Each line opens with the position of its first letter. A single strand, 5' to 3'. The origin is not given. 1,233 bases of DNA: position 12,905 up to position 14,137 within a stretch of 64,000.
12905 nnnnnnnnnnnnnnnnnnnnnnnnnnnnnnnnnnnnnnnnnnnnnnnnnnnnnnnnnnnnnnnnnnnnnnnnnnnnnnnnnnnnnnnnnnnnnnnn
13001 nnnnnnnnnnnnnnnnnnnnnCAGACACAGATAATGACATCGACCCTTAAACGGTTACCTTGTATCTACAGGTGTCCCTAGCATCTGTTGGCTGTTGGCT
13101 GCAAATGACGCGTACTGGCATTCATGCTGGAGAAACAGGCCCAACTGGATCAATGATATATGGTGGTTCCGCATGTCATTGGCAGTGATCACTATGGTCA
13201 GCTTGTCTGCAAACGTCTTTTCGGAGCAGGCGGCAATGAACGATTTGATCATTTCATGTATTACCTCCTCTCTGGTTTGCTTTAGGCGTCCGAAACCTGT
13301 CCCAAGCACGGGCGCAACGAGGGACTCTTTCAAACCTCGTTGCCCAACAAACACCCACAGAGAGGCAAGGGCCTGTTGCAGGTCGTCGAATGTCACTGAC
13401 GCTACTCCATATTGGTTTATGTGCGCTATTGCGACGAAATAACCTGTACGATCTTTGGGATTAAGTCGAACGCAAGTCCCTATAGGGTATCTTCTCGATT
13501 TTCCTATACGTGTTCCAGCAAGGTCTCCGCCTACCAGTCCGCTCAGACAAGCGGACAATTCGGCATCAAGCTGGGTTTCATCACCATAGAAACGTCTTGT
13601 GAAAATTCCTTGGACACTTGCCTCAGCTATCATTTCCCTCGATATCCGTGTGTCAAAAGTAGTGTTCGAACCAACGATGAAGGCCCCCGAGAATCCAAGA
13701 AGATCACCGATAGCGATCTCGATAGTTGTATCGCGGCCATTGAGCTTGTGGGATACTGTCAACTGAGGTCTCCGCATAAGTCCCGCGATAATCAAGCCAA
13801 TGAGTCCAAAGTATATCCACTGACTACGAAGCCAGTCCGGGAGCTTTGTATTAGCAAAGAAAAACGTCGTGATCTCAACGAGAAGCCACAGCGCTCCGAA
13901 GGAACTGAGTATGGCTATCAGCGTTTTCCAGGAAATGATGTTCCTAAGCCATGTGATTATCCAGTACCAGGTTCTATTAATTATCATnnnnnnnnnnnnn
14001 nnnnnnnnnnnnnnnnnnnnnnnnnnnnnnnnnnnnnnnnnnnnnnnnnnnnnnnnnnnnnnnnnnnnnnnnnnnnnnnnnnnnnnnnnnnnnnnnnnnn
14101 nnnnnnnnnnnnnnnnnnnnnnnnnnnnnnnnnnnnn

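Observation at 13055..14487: Thoeris type-II-like pair: a TIR-like (DUF1863) protein plus a 2TM macro-like protein as integrase-proximal cargo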

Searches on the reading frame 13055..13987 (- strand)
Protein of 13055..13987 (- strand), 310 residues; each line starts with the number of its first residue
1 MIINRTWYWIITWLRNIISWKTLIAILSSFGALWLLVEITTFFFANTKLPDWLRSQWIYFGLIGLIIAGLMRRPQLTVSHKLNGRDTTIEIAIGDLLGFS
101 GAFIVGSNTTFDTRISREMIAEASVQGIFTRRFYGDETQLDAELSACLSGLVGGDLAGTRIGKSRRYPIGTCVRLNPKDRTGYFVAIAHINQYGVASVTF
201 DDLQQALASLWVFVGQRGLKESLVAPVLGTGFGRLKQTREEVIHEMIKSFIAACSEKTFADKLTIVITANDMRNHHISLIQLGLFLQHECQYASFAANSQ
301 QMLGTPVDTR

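Call 3: search_protein_families(library=pfam, proteins=[window:13055-13987:-], max_evalue=0.1)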
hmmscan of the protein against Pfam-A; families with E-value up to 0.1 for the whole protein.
window:13055-13987:- (310 aa): 1 family
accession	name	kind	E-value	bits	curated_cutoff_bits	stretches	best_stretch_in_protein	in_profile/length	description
PF20016.6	ThsA_Macro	-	4.6e-43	147.5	25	1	89-267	1-182/183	Thoeris protein ThsA, Macro domain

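Call 4: search_protein_families(library=padloc, proteins=[window:13055-13987:-], max_evalue=0.1)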
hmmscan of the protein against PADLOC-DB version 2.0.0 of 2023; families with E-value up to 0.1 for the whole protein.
window:13055-13987:- (310 aa): 7 families
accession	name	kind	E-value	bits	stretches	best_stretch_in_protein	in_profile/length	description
PDLC00414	ThsA1|ThsA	-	7.3e-62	207.2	1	13-289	14-289/292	Macro domain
PDLC00415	ThsA1|ThsA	-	7.8e-46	154.6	1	32-287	26-276/281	Macro domain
PDLC00439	ThsA2|ThsA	-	2.6e-42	143.1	1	21-282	15-272/282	Macro domain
PDLC00413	ThsA1|ThsA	-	1.3e-27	95.1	1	26-274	15-265/278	Macro domain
PDLC00410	ThsA1|ThsA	-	2.5e-19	67.5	1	77-270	71-264/281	Macro domain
PDLC00408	ThsA1|ThsA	-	3.3e-13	47.7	1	83-271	79-289/297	Macro domain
PDLC00411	ThsA1|ThsA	-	9.5e-06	23.6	1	163-270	157-263/275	Macro domain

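Call 5: search_solved_structures(query=window:13055-13987:-, max_evalue=1, show_alignments=2)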
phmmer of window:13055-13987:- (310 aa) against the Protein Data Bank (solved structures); distinct sequences matched with E-value up to 1: 9.
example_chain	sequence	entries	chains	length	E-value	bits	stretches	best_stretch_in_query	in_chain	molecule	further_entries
8v6q_A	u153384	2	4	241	2.7e-08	36.5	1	86-270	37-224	Thoeris protein ThsA Macro domain-containing protein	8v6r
9uuz_A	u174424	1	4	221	8.2e-08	34.9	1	81-274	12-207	Thoeris protein ThsA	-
8r66_A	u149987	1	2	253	1.5e-07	34.1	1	81-274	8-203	Thoeris protein ThsA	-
8v6s_A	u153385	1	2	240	1.4e-06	30.8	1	81-272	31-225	Thoeris protein ThsA Macro domain-containing protein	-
3gak_A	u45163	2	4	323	0.11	14.8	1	64-132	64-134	Fructose-bisphosphate aldolase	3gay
3gb6_A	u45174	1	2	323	0.24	13.6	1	64-132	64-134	Fructose-bisphosphate aldolase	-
2isv_A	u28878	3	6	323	0.6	12.4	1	64-130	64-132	Putative fructose-1,6-bisphosphate aldolase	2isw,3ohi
1xnf_A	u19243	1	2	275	0.86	11.8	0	199-279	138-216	Lipoprotein nlpI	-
5wql_B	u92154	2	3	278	0.89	11.8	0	199-279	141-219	Lipoprotein NlpI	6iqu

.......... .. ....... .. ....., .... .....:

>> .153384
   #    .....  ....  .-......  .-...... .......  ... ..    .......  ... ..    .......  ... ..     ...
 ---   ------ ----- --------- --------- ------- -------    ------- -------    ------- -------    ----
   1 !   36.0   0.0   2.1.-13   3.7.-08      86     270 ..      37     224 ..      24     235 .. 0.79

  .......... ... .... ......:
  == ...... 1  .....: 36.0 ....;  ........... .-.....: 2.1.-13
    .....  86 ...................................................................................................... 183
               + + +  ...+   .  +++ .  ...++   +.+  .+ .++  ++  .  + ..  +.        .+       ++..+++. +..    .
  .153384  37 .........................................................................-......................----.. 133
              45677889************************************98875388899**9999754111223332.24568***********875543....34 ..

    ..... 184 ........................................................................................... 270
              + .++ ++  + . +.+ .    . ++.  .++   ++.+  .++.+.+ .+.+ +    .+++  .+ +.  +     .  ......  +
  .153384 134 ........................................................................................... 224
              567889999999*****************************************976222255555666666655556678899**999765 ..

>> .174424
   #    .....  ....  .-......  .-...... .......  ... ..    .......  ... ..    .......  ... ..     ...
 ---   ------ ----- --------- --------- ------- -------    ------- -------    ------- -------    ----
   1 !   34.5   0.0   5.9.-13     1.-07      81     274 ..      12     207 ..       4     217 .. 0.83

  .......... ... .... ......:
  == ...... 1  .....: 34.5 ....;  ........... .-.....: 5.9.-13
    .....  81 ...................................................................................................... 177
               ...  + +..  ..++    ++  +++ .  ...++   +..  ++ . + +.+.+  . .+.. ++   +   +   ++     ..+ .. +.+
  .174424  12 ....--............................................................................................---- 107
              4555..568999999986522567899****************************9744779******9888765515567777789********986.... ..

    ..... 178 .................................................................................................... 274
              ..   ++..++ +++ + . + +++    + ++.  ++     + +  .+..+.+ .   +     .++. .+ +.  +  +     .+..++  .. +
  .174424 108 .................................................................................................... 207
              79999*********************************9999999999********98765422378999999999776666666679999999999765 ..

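Call 7: search_protein_families(library=ncbifam, proteins=[window:13055-13987:-], max_evalue=0.01)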
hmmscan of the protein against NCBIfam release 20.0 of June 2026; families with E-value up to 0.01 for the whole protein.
window:13055-13987:- (310 aa): 0 families

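Call 19: find_homologous_proteins(query=window:13055-13987:-, max_evalue=0.00001)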
Query window:13055-13987:- (310 aa): 265 proteins with E <= 0.00001 among 2792 candidates; the best 120 are listed.
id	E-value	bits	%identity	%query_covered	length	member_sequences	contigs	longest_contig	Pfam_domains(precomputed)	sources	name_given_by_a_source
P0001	9.5e-205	696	100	100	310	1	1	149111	PF20016.7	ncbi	-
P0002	9.8e-132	457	66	99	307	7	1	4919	PF20016.7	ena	-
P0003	1.0e-130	453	70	94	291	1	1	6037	PF20016.7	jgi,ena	-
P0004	1.7e-129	449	67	97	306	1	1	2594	PF20016.7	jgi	jgi:hypothetical protein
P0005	2.9e-129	449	66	97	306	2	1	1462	PF20016.7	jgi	jgi:hypothetical protein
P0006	1.6e-128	446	63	99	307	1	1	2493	PF20016.7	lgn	-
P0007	2.4e-128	446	64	99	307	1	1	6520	PF20016.7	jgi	jgi:hypothetical protein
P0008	5.5e-128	444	66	98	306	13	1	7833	PF20016.7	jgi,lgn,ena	-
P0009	1.2e-127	443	64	97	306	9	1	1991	PF20016.7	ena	-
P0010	1.4e-127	443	65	99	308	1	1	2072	PF20016.7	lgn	-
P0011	2.1e-127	442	65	96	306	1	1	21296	PF20016.7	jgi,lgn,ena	-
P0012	7.5e-127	441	62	99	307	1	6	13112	PF20016.7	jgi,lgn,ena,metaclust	metaclust:\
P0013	1.3e-126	440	63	99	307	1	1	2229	PF20016.7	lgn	-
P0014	1.5e-126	440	66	97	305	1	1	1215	PF20016.7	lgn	-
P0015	2.0e-124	433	66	95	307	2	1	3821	PF20016.7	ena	-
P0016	9.2e-124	430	62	99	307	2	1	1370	PF20016.7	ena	-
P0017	9.2e-124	430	64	99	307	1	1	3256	PF20016.7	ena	-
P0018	8.6e-123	427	63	99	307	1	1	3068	PF20016.7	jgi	jgi:hypothetical protein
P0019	9.6e-122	424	61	99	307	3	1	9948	PF20016.7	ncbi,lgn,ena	-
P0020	2.7e-120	419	61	99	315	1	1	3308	PF20016.7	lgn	-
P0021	5.8e-120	418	62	95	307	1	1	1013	PF20016.7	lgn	-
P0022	6.7e-120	418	63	95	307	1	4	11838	PF20016.7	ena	-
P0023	3.1e-119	416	60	99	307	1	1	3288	PF20016.7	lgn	-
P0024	5.6e-119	415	62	97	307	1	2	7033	PF20016.7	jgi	jgi:hypothetical protein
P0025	2.4e-118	413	61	99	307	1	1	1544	PF20016.7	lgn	-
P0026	3.4e-118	412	60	98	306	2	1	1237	PF20016.7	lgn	-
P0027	4.5e-118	412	63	96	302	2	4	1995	PF20016.7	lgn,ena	-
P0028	8.8e-118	411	61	96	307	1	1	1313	PF20016.7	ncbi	-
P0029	1.3e-117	410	62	98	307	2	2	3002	PF20016.7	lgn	-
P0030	2.0e-117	410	57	99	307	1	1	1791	PF20016.7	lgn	-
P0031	2.5e-117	409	59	99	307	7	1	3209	PF20016.7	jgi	-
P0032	2.9e-117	409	62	98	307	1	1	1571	PF20016.7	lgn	-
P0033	4.5e-117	409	61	95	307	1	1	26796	PF20016.7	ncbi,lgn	ncbi:MAG: macro domain-containing protein [Desulfomonilia bacterium]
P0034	9.7e-117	407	60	99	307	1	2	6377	PF20016.7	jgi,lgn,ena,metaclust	metaclust:\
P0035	1.6e-116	407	62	95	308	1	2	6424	PF20016.7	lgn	-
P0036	2.2e-116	406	59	97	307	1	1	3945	PF20016.7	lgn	-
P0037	7.9e-116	404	58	99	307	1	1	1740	PF20016.7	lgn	-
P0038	1.4e-115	404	59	96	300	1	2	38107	PF20016.7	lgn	-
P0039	1.8e-115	403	58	99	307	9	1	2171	PF20016.7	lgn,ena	-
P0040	1.9e-115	403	67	87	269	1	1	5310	PF20016.7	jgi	jgi:hypothetical protein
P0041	2.0e-115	403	60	98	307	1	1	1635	PF20016.7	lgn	-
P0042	2.0e-115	403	58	99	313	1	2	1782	PF20016.7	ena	-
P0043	3.1e-115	403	58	99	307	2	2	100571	PF20016.7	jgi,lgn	jgi:hypothetical protein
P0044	3.7e-115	402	58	97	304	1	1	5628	PF20016.7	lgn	-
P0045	4.0e-115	402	61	99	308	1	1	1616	PF20016.7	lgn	-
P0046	1.8e-114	400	59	99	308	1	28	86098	PF20016.7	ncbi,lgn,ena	-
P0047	3.1e-114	399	59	98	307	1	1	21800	PF20016.7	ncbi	-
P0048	3.6e-114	399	58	99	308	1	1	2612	PF20016.7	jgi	jgi:hypothetical protein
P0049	5.0e-114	399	60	97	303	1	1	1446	PF20016.7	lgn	-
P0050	5.2e-114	398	59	97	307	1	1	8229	PF20016.7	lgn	-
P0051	5.8e-114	398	60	99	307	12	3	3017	PF20016.7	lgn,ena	-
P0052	7.7e-114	398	58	99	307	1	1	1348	PF20016.7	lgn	-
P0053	1.2e-113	397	59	98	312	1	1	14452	PF20016.7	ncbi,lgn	-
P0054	1.7e-113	397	60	99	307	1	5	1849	PF20016.7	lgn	-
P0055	2.3e-113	396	61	93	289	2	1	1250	PF20016.7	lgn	-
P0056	2.7e-113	396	58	99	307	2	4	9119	PF20016.7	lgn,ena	-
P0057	5.9e-113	395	58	99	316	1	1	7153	PF20016.7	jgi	jgi:hypothetical protein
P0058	6.0e-113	395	58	98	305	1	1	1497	PF20016.7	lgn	-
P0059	1.1e-112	394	58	96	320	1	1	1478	PF20016.7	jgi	jgi:hypothetical protein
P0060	2.0e-112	393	58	99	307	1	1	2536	PF20016.7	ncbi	-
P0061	8.1e-112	391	56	99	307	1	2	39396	PF20016.7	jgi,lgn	-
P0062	9.2e-112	391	57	98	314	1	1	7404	PF20016.7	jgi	jgi:hypothetical protein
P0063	3.0e-111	389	58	97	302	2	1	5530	PF20016.7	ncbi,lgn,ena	-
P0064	4.7e-111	389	58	96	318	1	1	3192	PF20016.7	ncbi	-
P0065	5.8e-111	388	57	100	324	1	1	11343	PF20016.7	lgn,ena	-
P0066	5.9e-111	388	58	98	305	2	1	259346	PF20016.7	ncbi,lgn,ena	-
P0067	9.3e-111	388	58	97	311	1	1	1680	PF20016.7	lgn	-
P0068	1.1e-110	388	58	97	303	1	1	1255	PF20016.7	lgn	-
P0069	1.4e-110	387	56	99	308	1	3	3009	PF20016.7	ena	-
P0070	1.7e-110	387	59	95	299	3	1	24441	PF20016.7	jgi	jgi:hypothetical protein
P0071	2.2e-110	387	57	97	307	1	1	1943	PF20016.7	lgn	-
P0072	2.6e-110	386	54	99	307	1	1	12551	PF20016.7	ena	-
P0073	2.6e-110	386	56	98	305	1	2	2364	PF20016.7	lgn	-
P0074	3.0e-110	386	57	98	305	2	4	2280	PF20016.7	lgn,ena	-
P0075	4.3e-110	386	58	95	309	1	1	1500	PF20016.7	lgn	-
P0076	5.6e-110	385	58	99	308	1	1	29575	PF20016.7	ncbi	-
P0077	6.6e-110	385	56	98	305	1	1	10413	PF20016.7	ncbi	-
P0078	7.8e-110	385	57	95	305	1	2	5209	PF20016.7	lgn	-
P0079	9.9e-110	384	56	98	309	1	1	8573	PF20016.7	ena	-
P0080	1.3e-109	384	59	95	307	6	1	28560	PF20016.7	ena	-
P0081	1.4e-109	384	58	99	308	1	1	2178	PF20016.7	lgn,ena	-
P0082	1.9e-109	384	58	98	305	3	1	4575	PF20016.7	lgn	-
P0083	4.1e-109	382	58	95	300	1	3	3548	PF20016.7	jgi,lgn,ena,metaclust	metaclust:\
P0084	4.5e-109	382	56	98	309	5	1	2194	PF20016.7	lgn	-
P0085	4.7e-109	382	58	93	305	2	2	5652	PF20016.7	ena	-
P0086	4.9e-109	382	56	97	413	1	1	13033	PF07610.18,PF20016.7,PF22544.3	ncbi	-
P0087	5.0e-109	382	58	99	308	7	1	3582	PF20016.7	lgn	-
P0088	9.8e-109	381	58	94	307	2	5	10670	PF20016.7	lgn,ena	-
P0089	1.2e-108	381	58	99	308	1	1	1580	PF20016.7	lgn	-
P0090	1.3e-108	381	56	99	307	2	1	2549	PF20016.7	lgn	-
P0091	1.6e-108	380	58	97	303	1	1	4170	PF20016.7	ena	-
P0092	2.4e-108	380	57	95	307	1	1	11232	PF20016.7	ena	-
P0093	2.6e-108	380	58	97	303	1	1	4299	PF20016.7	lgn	-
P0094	3.4e-108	379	59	95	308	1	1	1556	PF20016.7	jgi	jgi:hypothetical protein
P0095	3.6e-108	379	57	96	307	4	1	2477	PF20016.7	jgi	jgi:hypothetical protein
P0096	3.7e-108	379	56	98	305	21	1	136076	PF20016.7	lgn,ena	-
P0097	4.9e-108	379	57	97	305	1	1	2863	PF20016.7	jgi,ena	-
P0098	6.0e-108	379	55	99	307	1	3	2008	PF20016.7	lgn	-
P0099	1.1e-107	378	53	98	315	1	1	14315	PF20016.7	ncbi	-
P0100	1.2e-107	378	57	99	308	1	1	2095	PF20016.7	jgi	jgi:hypothetical protein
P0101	1.2e-107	378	57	99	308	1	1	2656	PF20016.7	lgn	-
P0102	1.5e-107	377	57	95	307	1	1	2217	PF20016.7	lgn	-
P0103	1.6e-107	377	58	95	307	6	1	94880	PF20016.7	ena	-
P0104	2.4e-107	377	54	98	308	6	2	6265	PF20016.7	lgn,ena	-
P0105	2.4e-107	377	55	97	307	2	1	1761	PF20016.7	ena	-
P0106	5.1e-107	376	57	96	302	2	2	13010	PF20016.7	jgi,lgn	jgi:hypothetical protein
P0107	6.2e-107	375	56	97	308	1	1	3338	PF20016.7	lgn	-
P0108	7.3e-107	375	57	99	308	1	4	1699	PF20016.7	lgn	-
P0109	7.9e-107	375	56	99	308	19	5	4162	PF20016.7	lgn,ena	-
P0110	8.0e-107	375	57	95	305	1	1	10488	PF20016.7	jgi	jgi:Thoeris protein ThsA, Macro domain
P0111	8.9e-107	375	57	95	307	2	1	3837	PF20016.7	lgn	-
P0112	1.0e-106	375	58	92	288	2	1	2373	PF20016.7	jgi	jgi:hypothetical protein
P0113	1.2e-106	374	57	95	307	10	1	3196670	PF20016.7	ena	-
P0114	1.5e-106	374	58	96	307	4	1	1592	PF20016.7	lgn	-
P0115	1.7e-106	374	58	99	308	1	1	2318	PF20016.7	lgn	-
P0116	2.1e-106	374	58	93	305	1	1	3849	PF20016.7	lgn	-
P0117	2.4e-106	373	56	95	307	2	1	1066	PF20016.7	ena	-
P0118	2.8e-106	373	56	99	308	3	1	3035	PF20016.7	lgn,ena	-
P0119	3.7e-106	373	56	99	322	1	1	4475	PF20016.7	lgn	-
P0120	4.9e-106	372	56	95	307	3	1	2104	PF20016.7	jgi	-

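Call 20: find_encoding_contigs(protein=P0001, flank=10000, max_places=3)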
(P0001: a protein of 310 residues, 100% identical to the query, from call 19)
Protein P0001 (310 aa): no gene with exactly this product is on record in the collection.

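Call 21: list_cluster_members(proteins=[window:13055-13987:-, window:13984-14487:-, window:14931-15608:-, window:15749-16864:-])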
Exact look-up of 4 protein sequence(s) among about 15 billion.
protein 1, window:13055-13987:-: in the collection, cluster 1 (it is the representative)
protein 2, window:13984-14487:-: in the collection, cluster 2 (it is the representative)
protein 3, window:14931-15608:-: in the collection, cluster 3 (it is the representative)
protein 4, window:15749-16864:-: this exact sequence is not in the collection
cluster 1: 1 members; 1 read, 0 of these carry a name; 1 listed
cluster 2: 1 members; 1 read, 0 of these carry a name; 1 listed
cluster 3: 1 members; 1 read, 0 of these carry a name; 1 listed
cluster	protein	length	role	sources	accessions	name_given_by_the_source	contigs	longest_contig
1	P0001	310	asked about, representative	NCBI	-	-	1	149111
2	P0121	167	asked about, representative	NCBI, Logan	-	-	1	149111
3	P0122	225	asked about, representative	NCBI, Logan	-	-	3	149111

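Call 48: predict_structure(alignment_id=A3)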
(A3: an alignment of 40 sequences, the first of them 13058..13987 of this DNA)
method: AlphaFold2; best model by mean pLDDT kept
length: 310 residues; sequences in the alignment: 40
mean_pLDDT: 85.0   pTM: 0.78
mean pLDDT of the five models: 85.0, 82.2, 82.1, 80.5, 56.6
residues with pLDDT >= 90: 112; 70-90: 171; 50-70: 19; < 50: 8
segments of 3 or more residues with pLDDT < 50: 301-303
pLDDT, mean of each block of 10 residues (from residue 1): 67 77 83 88 85 88 84 85 90 90 93 85 89 88 91 85 91 90 93 86 94 86 86 76 94 86 92 87 93 66 47
secondary structure, 60 per line:
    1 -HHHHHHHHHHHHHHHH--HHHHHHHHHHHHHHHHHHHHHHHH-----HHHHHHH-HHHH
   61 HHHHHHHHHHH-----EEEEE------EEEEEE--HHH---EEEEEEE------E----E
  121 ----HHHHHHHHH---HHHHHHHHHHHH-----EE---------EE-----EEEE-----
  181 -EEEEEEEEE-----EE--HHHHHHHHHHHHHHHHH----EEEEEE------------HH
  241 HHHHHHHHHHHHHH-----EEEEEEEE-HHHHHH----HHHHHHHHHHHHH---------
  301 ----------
elements in order: H2-17 H20-43 H49-55 H57-71 E77-81 E88-93 E102-108 H125-133 H137-148 E172-175 E182-190 H200-216 E221-226 H239-254 E260-267 H269-274 H279-291

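Call 51: fold_search(model_id=the predicted structure, library=pdb)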
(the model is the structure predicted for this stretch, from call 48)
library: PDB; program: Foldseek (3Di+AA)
matches with E <= 10: 765; with E <= 0.001: 71
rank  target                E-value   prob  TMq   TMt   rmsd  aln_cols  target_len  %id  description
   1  8v6q_A                5.2e-16  1.00  0.58  0.82   2.8       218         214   22  Crystal structure of EcThsA in ligand-free state (released 2024-06-12)
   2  8v6r_A                1.3e-15  1.00  0.59  0.83   2.7       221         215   22  Crystal structure of EcThsA in complex with ADPR (released 2024-06-12)
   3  8v6q_B                5.7e-15  1.00  0.58  0.85   2.5       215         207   22  Crystal structure of EcThsA in ligand-free state (released 2024-06-12)
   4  8v6r_B                9.9e-15  1.00  0.58  0.84   2.7       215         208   22  Crystal structure of EcThsA in complex with ADPR (released 2024-06-12)
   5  8r66_A                1.6e-14  1.00  0.57  0.81   3.0       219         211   21  Crystal structure of ThsA Macro domain in complex with signaling molecule (released 2025-04-16)
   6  8v6s_A                2.0e-14  1.00  0.58  0.81   3.0       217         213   22  Crystal structure of PcThsA in complex with Imidazole Adenine Dinucleotide (released 2024-06-12)
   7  8r66_B                3.9e-14  1.00  0.56  0.82   2.9       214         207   22  Crystal structure of ThsA Macro domain in complex with signaling molecule (released 2025-04-16)
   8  8v6s_B                8.5e-14  1.00  0.56  0.81   3.3       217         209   22  Crystal structure of PcThsA in complex with Imidazole Adenine Dinucleotide (released 2024-06-12)
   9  7d3y_B                1.6e-07  1.00  0.45  0.42  10.5       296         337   10  Crystal structure of the osPHR2-osSPX2 complex (released 2021-10-06)
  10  1zr5_B                1.4e-06  1.00  0.45  0.70   3.8       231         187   10  Crystal structure of the macro-domain of human core histone variant macroH2A1.2 (released 2005-06-21)
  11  7d3y_A                2.0e-06  1.00  0.44  0.41  12.6       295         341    9  Crystal structure of the osPHR2-osSPX2 complex (released 2021-10-06)
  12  5o2d                  3.2e-06  1.00  0.44  0.68   4.2       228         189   13  PARP14 Macrodomain 2 with inhibitor (released 2017-11-08)
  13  5lcc_B                3.4e-06  1.00  0.44  0.67   4.5       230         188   15  Oceanobacillus iheyensis macrodomain mutant D40A (released 2017-05-03)
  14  1zr5_A                4.6e-06  1.00  0.46  0.72   3.9       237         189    9  Crystal structure of the macro-domain of human core histone variant macroH2A1.2 (released 2005-06-21)
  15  7ny6                  5.5e-06  1.00  0.46  0.71   3.7       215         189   13  Crystal structure of the Capsaspora owczarzaki macroH2A macrodomain (released 2021-11-24)
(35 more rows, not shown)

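Call 57: find_encoding_contigs(protein=P0122, flank=8000, max_places=4)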
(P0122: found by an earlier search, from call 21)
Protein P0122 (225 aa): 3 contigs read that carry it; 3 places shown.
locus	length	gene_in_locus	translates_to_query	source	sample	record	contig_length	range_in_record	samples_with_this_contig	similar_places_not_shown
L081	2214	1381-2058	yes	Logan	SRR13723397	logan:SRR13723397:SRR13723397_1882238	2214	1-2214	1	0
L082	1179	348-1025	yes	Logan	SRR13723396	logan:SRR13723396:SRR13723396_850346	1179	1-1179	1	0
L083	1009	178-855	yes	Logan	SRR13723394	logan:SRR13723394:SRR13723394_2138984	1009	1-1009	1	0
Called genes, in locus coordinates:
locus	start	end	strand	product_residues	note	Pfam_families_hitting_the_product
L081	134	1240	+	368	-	PF19749:DUF6236 (weak)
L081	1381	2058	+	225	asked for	PF13643:DUF4145 (weak)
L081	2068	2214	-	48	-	?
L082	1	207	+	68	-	?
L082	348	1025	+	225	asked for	PF13643:DUF4145 (weak)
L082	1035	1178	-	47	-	?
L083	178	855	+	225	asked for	PF13643:DUF4145 (weak)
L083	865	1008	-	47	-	?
